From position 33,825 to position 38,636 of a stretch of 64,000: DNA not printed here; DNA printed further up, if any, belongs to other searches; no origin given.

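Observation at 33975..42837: Two tandem ~1500-aa paralogous surface proteins: Asp-box propeller plus alternating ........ and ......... modules, Tyr/Cys-rich inserts, C-terminal TM anchors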

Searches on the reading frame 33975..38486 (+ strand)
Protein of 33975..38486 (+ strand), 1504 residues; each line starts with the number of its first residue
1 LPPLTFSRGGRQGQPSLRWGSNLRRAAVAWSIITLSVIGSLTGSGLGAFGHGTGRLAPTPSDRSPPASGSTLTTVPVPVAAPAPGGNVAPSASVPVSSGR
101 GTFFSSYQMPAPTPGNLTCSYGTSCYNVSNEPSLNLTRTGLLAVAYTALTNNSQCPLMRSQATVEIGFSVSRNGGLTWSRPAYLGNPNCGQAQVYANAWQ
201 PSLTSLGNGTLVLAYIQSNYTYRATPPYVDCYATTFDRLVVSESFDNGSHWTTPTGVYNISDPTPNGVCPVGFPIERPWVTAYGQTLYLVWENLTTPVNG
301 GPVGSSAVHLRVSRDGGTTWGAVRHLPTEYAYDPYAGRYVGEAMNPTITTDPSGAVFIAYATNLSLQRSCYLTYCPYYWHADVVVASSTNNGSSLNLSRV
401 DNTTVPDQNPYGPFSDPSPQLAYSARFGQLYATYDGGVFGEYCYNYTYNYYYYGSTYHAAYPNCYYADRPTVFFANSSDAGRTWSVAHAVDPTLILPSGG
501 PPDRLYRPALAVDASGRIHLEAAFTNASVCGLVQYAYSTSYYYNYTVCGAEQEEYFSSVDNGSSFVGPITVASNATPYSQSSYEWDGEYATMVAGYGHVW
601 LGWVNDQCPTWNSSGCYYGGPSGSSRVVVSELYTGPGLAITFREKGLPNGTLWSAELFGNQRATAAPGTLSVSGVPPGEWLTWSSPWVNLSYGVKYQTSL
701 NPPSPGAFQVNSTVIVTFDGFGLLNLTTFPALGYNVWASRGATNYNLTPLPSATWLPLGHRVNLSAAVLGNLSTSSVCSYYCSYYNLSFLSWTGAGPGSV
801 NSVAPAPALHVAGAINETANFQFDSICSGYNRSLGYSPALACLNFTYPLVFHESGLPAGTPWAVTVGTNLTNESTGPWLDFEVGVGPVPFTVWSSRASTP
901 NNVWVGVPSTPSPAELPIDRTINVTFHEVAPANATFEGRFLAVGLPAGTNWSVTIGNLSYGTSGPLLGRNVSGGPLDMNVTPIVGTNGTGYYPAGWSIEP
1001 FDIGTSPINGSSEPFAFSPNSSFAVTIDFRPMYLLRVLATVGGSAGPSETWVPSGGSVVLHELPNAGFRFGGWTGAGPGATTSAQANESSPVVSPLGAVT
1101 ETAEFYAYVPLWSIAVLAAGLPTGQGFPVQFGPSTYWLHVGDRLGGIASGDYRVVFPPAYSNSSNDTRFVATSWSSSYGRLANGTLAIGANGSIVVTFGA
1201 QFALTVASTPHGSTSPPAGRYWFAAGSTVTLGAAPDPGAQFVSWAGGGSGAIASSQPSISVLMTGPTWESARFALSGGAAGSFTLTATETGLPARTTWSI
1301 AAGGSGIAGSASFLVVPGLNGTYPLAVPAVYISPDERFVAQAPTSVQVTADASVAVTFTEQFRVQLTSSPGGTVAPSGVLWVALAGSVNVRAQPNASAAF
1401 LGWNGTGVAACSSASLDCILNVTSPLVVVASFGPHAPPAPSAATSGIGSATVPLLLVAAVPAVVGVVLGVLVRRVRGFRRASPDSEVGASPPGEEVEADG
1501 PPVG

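Call 5: search_protein_families(library=pfam, proteins=[window:33975-38486:+], max_evalue=1)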
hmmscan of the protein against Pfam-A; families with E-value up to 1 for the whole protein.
window:33975-38486:+ (1504 aa): 2 families
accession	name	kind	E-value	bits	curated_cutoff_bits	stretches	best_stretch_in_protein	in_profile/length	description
PF18998.6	Flg_new_2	-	4.9e-16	58.9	23.6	3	1203-1274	2-70/73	Divergent InlB B-repeat domain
PF13088.12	BNR_2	-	2.9e-09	37.1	31.4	1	162-360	16-179/277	BNR repeat-like domain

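Call 6: search_protein_families(library=ncbifam, proteins=[window:33975-38486:+], max_evalue=1)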
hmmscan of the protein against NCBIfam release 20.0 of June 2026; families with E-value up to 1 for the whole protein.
window:33975-38486:+ (1504 aa): 0 families

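Call 11: find_homologous_proteins(query=window:33975-38486:+)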
Query window:33975-38486:+ (1504 aa): 55 proteins with E <= 0.001 among 8000 candidates.
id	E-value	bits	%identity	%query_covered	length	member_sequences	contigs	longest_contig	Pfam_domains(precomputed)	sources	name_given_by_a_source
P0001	0.0e+0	3206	100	94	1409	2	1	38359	PF18998.7,PF13088.13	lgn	-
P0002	4.0e-260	885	39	96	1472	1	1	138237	PF18998.7,PF13088.13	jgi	jgi:Divergent InlB B-repeat domain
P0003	3.0e-244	832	40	88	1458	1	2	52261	PF18998.7,PF13088.13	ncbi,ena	-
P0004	1.2e-242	827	37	95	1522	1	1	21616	PF18998.7,PF13088.13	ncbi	-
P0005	1.3e-233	797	39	95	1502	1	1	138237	PF18998.7,PF13088.13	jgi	jgi:uncharacterized repeat protein (TIGR02543 family)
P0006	2.0e-233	796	38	94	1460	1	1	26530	PF18998.7,PF13088.13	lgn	-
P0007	3.0e-230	786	38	90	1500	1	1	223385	PF18998.7,PF13088.13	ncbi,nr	ncbi:MAG: hypothetical protein L3K23_06690 [Thermoplasmata archaeon]|nr:hypothetical protein [Thermo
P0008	5.8e-230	785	37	94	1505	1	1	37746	PF18998.7,PF13088.13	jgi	jgi:List-Bact-rpt repeat protein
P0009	4.9e-227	775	38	91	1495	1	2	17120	PF18998.7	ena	-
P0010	5.8e-227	775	38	95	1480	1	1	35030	PF18998.7,PF13088.13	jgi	jgi:List-Bact-rpt repeat protein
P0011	7.1e-226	771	36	99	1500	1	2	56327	PF18998.7,PF13088.13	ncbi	ncbi:MAG: InlB B-repeat-containing protein [Thermoplasmata archaeon]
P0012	1.7e-224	767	37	90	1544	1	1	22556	PF18998.7,PF13088.13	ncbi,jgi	-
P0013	7.0e-224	765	38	95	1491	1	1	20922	PF18998.7,PF13088.13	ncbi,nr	ncbi:MAG: hypothetical protein L3K03_06155 [Thermoplasmata archaeon]|nr:hypothetical protein [Thermo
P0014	1.3e-223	764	37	90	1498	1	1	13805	PF18998.7,PF13088.13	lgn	-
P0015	1.9e-223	763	38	90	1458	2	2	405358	PF18998.7,PF13088.13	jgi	-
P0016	3.0e-222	759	37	95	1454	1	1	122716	PF18998.7,PF13088.13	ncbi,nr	ncbi:MAG: hypothetical protein L3K00_03010 [Thermoplasmata archaeon]|nr:hypothetical protein [Thermo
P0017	7.8e-222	758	37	93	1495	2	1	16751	PF18998.7,PF13088.13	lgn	-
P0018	3.8e-221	756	37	89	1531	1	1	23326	PF18998.7,PF13088.13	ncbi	-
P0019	9.2e-221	754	36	96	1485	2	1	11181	PF18998.7,PF13088.13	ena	-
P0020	9.9e-221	754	37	93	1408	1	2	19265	PF18998.7,PF13088.13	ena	-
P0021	5.5e-219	748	38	90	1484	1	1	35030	PF18998.7,PF13088.13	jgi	jgi:List-Bact-rpt repeat protein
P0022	6.7e-218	745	37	95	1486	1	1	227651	PF18998.7,PF13088.13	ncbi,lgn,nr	ncbi:MAG TPA: hypothetical protein VFF67_04485 [Thermoplasmata archaeon]|nr:hypothetical protein [Th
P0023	3.4e-217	742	37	90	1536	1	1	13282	PF18998.7,PF13088.13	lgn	-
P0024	4.2e-216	739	36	92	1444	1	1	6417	PF18998.7,PF13088.13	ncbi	-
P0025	1.3e-214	734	37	97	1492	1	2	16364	PF18998.7,PF13088.13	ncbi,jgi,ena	jgi:hypothetical protein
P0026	1.1e-210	721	38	90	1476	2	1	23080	PF18998.7,PF13088.13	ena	-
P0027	3.8e-208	712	36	94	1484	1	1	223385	PF18998.7,PF13088.13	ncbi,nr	ncbi:MAG: hypothetical protein L3K23_06680 [Thermoplasmata archaeon]|nr:hypothetical protein [Thermo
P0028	1.1e-207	711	35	98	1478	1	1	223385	PF18998.7,PF13088.13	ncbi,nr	ncbi:MAG: hypothetical protein L3K23_06660 [Thermoplasmata archaeon]|nr:hypothetical protein [Thermo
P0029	1.7e-207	710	37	89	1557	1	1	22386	PF18998.7,PF13088.13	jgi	jgi:List-Bact-rpt repeat protein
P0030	3.3e-206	706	35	98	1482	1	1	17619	PF18998.7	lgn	-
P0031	6.5e-203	695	34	99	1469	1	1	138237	PF18998.7,PF13088.13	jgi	jgi:BNR repeat-like domain/Divergent InlB B-repeat domain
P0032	9.9e-198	678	35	94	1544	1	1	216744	PF18998.7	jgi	jgi:List-Bact-rpt repeat protein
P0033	1.4e-194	668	36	92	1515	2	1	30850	PF18998.7,PF13088.13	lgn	-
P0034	6.2e-191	655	35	94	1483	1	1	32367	PF18998.7,PF13088.13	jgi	jgi:hypothetical protein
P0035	7.8e-182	625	35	90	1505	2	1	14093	PF18998.7,PF13088.13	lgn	-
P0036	7.0e-181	622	35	89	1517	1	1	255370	PF18998.7,PF13088.13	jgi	jgi:Divergent InlB B-repeat domain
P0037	4.4e-180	620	35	90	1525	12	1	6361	PF18998.7,PF13088.13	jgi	jgi:hypothetical protein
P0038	4.8e-180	619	36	90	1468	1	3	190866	PF18998.7,PF13088.13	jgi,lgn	-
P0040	1.9e-172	594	36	90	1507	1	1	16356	PF18998.7,PF13088.13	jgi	jgi:hypothetical protein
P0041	8.3e-170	585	35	90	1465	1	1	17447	PF18998.7,PF13088.13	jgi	jgi:hypothetical protein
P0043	1.3e-158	548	34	94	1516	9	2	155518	PF18998.7,PF13088.13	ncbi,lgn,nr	ncbi:MAG TPA: hypothetical protein VK424_03405 [Thermoplasmata archaeon]|nr:hypothetical protein [Th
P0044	9.2e-157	542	34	94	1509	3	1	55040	PF18998.7,PF13088.13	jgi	jgi:hypothetical protein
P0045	5.1e-149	517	32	70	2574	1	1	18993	PF18998.7,PF13088.13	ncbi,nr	ncbi:MAG: hypothetical protein L3K03_06585, partial [Thermoplasmata archaeon]|nr:hypothetical protei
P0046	3.9e-144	500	33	87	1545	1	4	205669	PF18998.7,PF13088.13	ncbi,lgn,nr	ncbi:MAG TPA: sialidase family protein [Thermoplasmata archaeon]|nr:sialidase family protein [Thermo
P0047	3.4e-143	497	33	93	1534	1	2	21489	PF18998.7,PF13088.13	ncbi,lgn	-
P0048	8.0e-142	493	32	89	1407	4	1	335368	PF18998.7,PF13088.13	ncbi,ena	-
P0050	4.3e-134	467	32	87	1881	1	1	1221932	PF18998.7,PF21783.3,PF13088.13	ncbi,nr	ncbi:MAG: hypothetical protein L3K23_02870 [Thermoplasmata archaeon]|nr:hypothetical protein [Thermo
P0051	1.9e-128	448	31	87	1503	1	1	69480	PF18998.7,PF13088.13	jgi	jgi:Divergent InlB B-repeat domain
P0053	5.8e-121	424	30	91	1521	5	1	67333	PF18998.7,PF13088.13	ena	-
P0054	4.2e-80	288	38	21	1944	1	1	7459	PF18998.7,PF13088.13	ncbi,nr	ncbi:MAG: hypothetical protein L3K03_08730, partial [Thermoplasmata archaeon]|nr:hypothetical protei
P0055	5.6e-27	112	25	87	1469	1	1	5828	PF18998.7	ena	-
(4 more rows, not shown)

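Call 12: search_solved_structures(query=window:33975-38486:+, max_evalue=1)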
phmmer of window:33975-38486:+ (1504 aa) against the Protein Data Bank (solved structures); distinct sequences matched with E-value up to 1: 1.
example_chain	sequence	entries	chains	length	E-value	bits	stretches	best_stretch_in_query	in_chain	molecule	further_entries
4lp7_A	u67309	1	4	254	0.97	10.1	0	729-826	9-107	Matrix protein M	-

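Call 24: find_encoding_contigs(protein=P0007, flank=10000, max_places=3)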
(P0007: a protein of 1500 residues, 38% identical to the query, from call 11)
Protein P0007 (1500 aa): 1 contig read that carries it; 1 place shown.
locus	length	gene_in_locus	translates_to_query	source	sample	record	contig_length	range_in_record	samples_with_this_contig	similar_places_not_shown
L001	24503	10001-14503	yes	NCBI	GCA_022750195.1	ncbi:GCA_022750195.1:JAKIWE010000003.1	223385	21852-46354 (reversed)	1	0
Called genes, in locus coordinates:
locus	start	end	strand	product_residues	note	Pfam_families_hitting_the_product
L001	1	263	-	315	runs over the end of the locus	PF13240:Zn_Ribbon_1 (faint), PF12773:DZR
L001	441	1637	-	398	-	PF01941:AdoMet_Synthase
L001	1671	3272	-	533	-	PF04055:Radical_SAM, PF16199:Radical_SAM_C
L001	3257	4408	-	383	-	PF01070:FMN_dh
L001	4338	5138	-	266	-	PF00696:AA_kinase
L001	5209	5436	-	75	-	-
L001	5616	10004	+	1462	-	PF18998:Flg_new_2 (weak)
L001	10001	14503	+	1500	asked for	PF13088:BNR_2 (faint), PF18998:Flg_new_2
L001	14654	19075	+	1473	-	PF13088:BNR_2 (faint), PF18998:Flg_new_2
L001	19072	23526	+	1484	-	PF13088:BNR_2 (faint), PF18998:Flg_new_2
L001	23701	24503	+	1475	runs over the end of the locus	-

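Call 25: find_related_loci(query=window:33975-38486:+, collection=genome_contigs, flank=10000)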
Query window:33975-38486:+ (1504 aa) in genome_contigs; peptide patterns used: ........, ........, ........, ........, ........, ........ (x = any residue, [..] = any of these).
13 stretches matched a pattern, but none encodes a relative of the query by tblastn (E <= 1e-3).
